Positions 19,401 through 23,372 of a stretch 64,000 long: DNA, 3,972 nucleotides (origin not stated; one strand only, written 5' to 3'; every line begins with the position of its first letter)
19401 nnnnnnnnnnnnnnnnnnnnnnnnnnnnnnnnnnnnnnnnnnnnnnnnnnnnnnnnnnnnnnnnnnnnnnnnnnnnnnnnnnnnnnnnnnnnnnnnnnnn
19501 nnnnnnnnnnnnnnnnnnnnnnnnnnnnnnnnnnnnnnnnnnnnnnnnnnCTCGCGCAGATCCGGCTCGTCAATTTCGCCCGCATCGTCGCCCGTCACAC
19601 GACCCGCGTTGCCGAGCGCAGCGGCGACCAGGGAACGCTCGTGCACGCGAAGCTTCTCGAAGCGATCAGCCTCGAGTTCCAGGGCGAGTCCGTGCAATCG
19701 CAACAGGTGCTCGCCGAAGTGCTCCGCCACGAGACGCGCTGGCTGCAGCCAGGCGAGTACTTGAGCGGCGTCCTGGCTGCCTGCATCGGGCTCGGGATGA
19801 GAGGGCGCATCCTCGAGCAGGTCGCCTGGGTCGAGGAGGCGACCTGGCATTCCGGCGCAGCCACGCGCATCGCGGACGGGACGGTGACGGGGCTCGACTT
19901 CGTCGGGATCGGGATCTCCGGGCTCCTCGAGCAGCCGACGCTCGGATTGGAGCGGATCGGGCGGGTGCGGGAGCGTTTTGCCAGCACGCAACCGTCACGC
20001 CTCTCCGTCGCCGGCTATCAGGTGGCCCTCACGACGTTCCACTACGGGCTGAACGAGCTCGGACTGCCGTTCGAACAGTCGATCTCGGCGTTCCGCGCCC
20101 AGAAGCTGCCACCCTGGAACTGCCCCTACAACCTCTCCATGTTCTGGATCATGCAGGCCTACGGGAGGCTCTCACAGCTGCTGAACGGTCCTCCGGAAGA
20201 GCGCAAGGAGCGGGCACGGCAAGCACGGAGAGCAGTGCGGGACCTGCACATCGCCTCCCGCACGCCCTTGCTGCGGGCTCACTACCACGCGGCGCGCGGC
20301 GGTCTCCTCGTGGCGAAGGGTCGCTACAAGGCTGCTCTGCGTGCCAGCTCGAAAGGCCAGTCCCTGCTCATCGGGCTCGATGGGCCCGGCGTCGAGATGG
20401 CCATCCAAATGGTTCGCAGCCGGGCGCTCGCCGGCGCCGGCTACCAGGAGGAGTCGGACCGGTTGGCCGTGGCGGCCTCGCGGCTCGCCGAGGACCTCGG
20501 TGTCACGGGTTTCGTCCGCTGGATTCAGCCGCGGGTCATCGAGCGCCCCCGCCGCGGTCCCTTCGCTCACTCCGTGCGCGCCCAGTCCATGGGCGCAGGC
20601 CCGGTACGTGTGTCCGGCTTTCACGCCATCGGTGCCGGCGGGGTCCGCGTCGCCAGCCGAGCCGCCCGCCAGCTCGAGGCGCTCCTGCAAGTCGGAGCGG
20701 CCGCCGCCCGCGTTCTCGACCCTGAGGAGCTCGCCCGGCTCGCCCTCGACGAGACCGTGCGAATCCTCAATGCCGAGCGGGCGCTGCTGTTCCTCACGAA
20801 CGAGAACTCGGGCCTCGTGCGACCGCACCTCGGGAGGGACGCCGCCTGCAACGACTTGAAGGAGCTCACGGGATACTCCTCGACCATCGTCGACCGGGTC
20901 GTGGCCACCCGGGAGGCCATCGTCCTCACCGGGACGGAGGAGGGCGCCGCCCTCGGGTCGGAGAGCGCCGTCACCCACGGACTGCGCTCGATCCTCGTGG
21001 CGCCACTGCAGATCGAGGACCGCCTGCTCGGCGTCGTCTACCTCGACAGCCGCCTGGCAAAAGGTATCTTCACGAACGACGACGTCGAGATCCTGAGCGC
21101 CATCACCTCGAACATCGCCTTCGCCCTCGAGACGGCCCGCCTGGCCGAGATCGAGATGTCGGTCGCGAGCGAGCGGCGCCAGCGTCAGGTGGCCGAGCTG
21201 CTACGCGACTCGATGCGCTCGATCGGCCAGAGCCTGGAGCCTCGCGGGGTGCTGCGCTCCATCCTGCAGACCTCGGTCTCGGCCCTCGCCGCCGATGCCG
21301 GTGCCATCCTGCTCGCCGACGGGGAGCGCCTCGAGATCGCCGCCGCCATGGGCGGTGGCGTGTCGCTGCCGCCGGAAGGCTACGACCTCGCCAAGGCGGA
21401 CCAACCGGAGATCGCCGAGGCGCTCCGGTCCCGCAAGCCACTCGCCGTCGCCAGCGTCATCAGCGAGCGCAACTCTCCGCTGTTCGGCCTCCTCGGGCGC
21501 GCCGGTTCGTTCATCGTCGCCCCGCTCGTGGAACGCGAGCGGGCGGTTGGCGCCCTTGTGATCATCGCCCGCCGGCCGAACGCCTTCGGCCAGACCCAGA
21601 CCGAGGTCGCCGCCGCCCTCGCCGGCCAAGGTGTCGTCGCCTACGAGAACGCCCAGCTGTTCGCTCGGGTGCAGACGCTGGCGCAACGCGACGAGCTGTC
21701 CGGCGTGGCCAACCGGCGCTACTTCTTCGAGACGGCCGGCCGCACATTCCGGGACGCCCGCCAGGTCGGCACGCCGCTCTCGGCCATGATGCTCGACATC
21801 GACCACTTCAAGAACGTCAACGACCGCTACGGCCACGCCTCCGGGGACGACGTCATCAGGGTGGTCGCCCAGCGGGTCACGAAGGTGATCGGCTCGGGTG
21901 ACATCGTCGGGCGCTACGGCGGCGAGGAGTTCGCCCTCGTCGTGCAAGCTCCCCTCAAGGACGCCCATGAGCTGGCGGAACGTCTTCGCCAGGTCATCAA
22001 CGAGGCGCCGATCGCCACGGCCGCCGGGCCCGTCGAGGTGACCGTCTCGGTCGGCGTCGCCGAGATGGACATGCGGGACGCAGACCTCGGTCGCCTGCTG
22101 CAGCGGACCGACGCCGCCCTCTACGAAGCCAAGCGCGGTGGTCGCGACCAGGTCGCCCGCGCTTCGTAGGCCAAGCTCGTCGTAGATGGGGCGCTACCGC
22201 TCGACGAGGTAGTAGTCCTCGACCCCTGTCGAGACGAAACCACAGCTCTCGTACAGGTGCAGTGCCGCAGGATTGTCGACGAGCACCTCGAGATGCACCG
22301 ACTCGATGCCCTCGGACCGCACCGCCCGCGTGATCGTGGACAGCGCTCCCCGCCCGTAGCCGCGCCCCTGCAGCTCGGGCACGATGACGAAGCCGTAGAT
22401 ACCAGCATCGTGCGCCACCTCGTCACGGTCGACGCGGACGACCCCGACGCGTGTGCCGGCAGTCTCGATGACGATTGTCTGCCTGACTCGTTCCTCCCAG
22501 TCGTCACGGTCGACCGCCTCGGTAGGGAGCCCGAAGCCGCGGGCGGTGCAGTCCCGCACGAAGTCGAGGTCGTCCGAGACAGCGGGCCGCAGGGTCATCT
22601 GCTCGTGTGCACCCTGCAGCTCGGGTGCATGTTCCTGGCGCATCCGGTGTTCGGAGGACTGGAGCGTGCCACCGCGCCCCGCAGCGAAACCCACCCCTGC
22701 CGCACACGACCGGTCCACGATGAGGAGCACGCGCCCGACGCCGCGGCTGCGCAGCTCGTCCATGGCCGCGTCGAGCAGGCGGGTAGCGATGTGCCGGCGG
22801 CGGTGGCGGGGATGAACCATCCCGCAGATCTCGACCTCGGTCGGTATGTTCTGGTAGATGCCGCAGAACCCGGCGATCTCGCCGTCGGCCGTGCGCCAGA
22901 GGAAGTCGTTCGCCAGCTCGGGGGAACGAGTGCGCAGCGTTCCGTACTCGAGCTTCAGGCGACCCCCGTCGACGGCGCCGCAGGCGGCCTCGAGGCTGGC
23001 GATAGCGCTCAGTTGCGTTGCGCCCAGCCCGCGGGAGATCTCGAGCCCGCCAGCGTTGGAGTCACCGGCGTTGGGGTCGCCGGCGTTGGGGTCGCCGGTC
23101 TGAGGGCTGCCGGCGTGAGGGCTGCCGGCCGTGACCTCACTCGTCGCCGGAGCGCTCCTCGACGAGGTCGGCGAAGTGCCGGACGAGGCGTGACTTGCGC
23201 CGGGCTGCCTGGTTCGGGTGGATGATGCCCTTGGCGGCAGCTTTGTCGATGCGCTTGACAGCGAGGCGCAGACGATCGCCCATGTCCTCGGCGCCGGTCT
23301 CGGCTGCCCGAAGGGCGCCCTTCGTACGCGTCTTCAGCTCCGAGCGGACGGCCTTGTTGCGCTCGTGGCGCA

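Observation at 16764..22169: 1801-aa kinase-STAND-TPR-GAF-GAF-GGDEF protein with a tyrosine-kinase-like catalytic loop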

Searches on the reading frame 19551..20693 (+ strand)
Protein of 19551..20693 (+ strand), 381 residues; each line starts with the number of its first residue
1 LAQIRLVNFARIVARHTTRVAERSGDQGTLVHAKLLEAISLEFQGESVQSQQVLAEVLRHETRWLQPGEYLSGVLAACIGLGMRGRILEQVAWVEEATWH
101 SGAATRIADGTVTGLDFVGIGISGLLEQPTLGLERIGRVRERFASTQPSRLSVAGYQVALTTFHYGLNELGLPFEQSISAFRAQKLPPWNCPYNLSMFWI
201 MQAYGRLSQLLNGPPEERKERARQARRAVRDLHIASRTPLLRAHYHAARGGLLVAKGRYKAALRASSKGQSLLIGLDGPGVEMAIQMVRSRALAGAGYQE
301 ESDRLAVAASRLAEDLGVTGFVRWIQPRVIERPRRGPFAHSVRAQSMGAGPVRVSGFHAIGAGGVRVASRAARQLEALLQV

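Call 77: predict_structure(alignment_id=A3)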
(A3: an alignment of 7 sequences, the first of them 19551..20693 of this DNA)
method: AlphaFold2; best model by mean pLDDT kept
length: 381 residues; sequences in the alignment: 7
mean_pLDDT: 76.9   pTM: 0.77
mean pLDDT of the five models: 76.9, 76.6, 70.8, 66.4, 64.6
residues with pLDDT >= 90: 112; 70-90: 186; 50-70: 17; < 50: 66
segments of 3 or more residues with pLDDT < 50: 1-5, 103-109, 328-381
pLDDT, mean of each block of 10 residues (from residue 1): 50 75 84 84 77 85 82 86 87 80 47 83 89 89 86 92 91 93 86 87 94 85 96 91 96 94 96 86 91 89 82 73 62 30 29 28 32 40 35
secondary structure, 60 per line:
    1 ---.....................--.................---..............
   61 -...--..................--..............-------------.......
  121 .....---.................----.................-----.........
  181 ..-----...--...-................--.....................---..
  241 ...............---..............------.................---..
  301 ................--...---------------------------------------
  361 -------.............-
elements in order: H4-24 H27-43 H47-60 H67-84 H87-100 H114-125 H129-145 H150-166 H172-182 H197-212 H215-235 H239-255 H259-272 H279-295 H299-316 H368-380

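Call 79: fold_search(model_id=the predicted structure, library=pdb)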
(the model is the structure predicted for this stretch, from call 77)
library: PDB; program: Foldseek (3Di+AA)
matches with E <= 10: 1135; with E <= 0.001: 0
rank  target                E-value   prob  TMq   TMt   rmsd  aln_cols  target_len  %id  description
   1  5l9u_O                7.7e-03  1.00  0.40  0.27   9.3       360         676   11  Model of human Anaphase-promoting complex/Cyclosome (APC/C-CDH1) with a cross linked Ubiquitin variant-substrate-UBE2C (released 2016-09-14)
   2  1hz4                  8.1e-03  1.00  0.55  0.57   8.5       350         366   10  CRYSTAL STRUCTURE OF TRANSCRIPTION FACTOR MALT DOMAIN III (released 2001-11-28)
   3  5a7d_D                8.1e-03  1.00  0.37  0.40  10.8       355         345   12  Tetrameric assembly of LGN with Inscuteable (released 2016-08-03)
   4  8pkp_O                8.7e-03  1.00  0.47  0.29   6.1       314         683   13  Cryo-EM structure of the apo Anaphase-promoting complex/cyclosome (APC/C) at 3.2 Angstrom resolution (released 2023-07-19)
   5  5dbk_A                1.1e-02  1.00  0.45  0.48   7.8       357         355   11  apo form of the quorum sensor NprR from B. thuringiensis (released 2016-07-13)
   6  8a3t_J                1.2e-02  0.99  0.26  0.20  13.1       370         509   11  S. cerevisiae APC/C-Cdh1 complex (released 2022-08-31)
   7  9gaw_Y                1.3e-02  1.00  0.31  0.26  11.5       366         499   12  High-resolution structure of the Anaphase-promoting complex/cyclosome (APC/C) bound to co-activator Cdh1 (released 2024-08-14)
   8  8rsv_A                1.3e-02  1.00  0.48  0.50   6.3       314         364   11  Rap from bacteriophage Phi3T in presence of pheromone RRGHTAS (released 2024-07-24)
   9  8rsv_B                1.4e-02  1.00  0.46  0.48   6.8       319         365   11  Rap from bacteriophage Phi3T in presence of pheromone RRGHTAS (released 2024-07-24)
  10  8a3t_K                1.5e-02  1.00  0.43  0.35   6.9       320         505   11  S. cerevisiae APC/C-Cdh1 complex (released 2022-08-31)
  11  8rsu_A                1.8e-02  1.00  0.46  0.48   6.8       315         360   12  Rap from bacteriophage Phi3T in presence of pheromone RRGHTA (released 2024-07-24)
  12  8jal_A                1.9e-02  1.00  0.59  0.41   4.7       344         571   11  Structure of CRL2APPBP2 bound with RxxGP degron (dimer) (released 2023-10-18)
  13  5a7d_C                1.9e-02  1.00  0.37  0.40  10.2       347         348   12  Tetrameric assembly of LGN with Inscuteable (released 2016-08-03)
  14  9gaw_O                2.1e-02  1.00  0.58  0.34   5.2       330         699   12  High-resolution structure of the Anaphase-promoting complex/cyclosome (APC/C) bound to co-activator Cdh1 (released 2024-08-14)
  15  6q6g_O                2.1e-02  1.00  0.56  0.33   5.6       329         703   12  Cryo-EM structure of the APC/C-Cdc20-Cdk2-cyclinA2-Cks2 complex, the D1 box class (released 2019-09-11)
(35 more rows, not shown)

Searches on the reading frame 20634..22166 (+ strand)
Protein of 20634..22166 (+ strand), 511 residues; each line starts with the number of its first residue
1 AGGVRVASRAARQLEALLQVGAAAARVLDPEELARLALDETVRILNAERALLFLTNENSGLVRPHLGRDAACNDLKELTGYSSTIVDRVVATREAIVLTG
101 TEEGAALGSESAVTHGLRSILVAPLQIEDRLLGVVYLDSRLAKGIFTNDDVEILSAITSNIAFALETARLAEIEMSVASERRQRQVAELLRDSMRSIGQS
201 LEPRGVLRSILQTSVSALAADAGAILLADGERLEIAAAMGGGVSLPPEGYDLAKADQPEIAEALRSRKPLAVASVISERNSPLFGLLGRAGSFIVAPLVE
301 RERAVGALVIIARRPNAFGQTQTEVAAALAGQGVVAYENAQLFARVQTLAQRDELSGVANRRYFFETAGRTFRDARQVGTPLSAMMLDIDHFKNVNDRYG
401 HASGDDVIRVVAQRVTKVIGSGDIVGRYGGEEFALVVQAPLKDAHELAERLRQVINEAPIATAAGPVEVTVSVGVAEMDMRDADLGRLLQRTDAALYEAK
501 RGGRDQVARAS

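Call 63: search_solved_structures(query=window:20634-22166:+, max_evalue=0.00001, show_alignments=0)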
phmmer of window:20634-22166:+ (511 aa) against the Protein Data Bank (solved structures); distinct sequences matched with E-value up to 0.00001: 50.
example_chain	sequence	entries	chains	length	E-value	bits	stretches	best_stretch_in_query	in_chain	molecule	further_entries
3ign_A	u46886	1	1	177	5.9e-32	114.6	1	347-508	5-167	Diguanylate cyclase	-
4wxo_A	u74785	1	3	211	1.6e-29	106.6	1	343-506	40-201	Uncharacterized protein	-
6hbz_A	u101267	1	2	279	2e-29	106.3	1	336-507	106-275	GGDEF domain protein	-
4wxw_A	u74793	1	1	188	7.7e-29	104.4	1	351-506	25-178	Uncharacterized protein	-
5euh_A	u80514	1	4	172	5.6e-28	101.5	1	352-509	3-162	Putative GGDEF domain membrane protein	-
9g86_A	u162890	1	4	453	3.8e-27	98.8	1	348-508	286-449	Response regulator PleD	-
9g85_A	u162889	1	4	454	3.8e-27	98.8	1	348-508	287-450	Response regulator PleD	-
2wb4_A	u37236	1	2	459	3.9e-27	98.7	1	348-508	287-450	DIGUANYLATE CYCLASE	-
1w25_A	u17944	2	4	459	3.9e-27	98.7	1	348-508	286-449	STALKED-CELL DIFFERENTIATION CONTROLLING PROTEIN | RESPONSE REGULATOR PLED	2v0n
4zve_A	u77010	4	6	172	2.9e-26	95.9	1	353-507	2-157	Diguanylate cyclase DosC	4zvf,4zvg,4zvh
3i5c_A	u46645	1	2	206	8.3e-26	94.4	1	342-508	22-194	Fusion of General control protein GCN4 and WSPR response regulator protein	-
6zxm_A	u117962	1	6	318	3.6e-25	92.3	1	343-507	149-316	Putative GGDEF/response regulator receiver domain protein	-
7e6g_A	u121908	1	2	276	4.5e-25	91.9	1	347-508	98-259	Putative GGDEF domain protein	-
9p6j_A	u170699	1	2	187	5.1e-25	91.8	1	343-507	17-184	diguanylate cyclase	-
9t28_A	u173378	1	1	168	6.9e-25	91.3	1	352-508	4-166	diguanylate cyclase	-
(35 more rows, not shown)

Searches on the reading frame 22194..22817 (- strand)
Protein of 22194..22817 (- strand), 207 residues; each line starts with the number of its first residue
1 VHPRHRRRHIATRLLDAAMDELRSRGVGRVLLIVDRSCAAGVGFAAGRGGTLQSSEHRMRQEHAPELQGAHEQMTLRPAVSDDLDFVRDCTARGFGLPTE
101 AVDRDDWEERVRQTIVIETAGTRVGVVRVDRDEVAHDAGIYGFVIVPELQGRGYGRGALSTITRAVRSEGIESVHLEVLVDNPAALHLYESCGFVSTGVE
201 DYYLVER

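Call 17: search_protein_families(library=pfam, proteins=[window:22194-22817:-], max_evalue=0.001)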
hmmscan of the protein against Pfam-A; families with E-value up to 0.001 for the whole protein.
window:22194-22817:- (207 aa): 8 families
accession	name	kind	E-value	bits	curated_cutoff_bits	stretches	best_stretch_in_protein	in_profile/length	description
PF00583.31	Acetyltransf_1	-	7.5e-24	84.7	20.7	2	100-194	19-116/116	Acetyltransferase (GNAT) family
PF13508.13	Acetyltransf_7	-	6.1e-16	59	27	1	113-195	4-83/84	Acetyltransferase (GNAT) domain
PF13673.13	Acetyltransf_10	-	3.4e-11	43.6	23.6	1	89-200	4-113/128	Acetyltransferase (GNAT) domain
PF13302.13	Acetyltransf_3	-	1.8e-08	35.6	25.4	1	107-195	45-138/138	Acetyltransferase (GNAT) domain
PF08445.16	FR47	-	2.5e-08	34.2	22.1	1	138-197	22-80/86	FR47-like protein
PF13527.13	Acetyltransf_9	-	1.2e-07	32.3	25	0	1-32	80-111/127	Acetyltransferase (GNAT) domain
PF13523.12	Acetyltransf_8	-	0.00023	21.3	27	0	133-197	75-140/145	Acetyltransferase (GNAT) domain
PF13880.12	Acetyltransf_13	-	0.00044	20.5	22.8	0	1-20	12-31/69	ESCO1/2 acetyl-transferase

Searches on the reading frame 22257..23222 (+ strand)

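Call 17: search_protein_families(library=pfam, proteins=[window:22257-23222:+], max_evalue=0.001)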
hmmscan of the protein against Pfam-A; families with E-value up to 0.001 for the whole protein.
window:22257-23222:+ (322 aa): 1 family
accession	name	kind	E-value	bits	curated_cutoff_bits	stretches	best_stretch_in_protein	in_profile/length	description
PF06403.16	Lamprin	-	0.00074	19.9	34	0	260-291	42-73/91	Lamprin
